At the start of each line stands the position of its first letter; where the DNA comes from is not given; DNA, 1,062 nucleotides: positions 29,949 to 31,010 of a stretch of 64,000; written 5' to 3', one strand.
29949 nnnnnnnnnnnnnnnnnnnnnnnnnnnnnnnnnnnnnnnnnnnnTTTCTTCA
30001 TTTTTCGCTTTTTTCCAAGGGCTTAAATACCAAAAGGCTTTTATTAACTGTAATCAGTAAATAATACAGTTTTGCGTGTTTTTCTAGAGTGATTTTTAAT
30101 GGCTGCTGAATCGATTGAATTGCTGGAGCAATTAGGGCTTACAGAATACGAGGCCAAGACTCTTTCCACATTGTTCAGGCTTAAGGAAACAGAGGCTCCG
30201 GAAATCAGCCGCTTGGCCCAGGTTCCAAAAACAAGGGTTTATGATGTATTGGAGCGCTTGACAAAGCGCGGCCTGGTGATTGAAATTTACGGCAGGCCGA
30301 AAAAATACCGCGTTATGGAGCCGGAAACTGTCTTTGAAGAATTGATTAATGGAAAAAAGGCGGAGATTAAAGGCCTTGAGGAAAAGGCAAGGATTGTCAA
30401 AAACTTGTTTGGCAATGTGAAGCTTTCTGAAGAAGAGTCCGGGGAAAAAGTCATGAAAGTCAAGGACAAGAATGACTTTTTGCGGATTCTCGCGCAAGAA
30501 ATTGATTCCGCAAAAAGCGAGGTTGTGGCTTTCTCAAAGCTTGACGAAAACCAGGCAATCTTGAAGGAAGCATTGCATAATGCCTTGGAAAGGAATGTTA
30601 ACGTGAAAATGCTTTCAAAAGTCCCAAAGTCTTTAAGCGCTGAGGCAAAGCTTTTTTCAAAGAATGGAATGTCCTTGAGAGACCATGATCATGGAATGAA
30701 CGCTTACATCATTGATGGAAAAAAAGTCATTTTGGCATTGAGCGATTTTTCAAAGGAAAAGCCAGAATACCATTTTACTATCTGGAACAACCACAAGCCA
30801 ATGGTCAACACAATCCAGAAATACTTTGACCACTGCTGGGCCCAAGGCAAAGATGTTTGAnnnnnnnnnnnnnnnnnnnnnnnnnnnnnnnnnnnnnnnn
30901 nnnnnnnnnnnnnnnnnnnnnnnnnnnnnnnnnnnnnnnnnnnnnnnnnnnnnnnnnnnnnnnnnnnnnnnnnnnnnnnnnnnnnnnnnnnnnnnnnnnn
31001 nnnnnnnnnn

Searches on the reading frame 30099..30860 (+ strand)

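Call 21: search_protein_families(library=pfam, proteins=[window:30099-30860:+], max_evalue=0.01)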
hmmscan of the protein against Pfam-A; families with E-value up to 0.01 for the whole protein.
window:30099-30860:+ (253 aa): 4 families
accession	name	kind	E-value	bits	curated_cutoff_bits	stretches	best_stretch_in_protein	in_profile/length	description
PF01978.25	TrmB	-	1.1e-19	70.5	25.6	1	9-76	1-68/68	Sugar-specific transcriptional regulator TrmB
PF11495.14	Regulator_TrmB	-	9.9e-05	22.1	22.2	1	121-252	5-134/233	Archaeal transcriptional regulator TrmB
PF09202.17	Rio2_N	-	0.0018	19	27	0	123-174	5-56/82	Rio2, N-terminal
PF13091.12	PLDc_2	-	0.0072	16.6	27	0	131-247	1-132/132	PLD-like domain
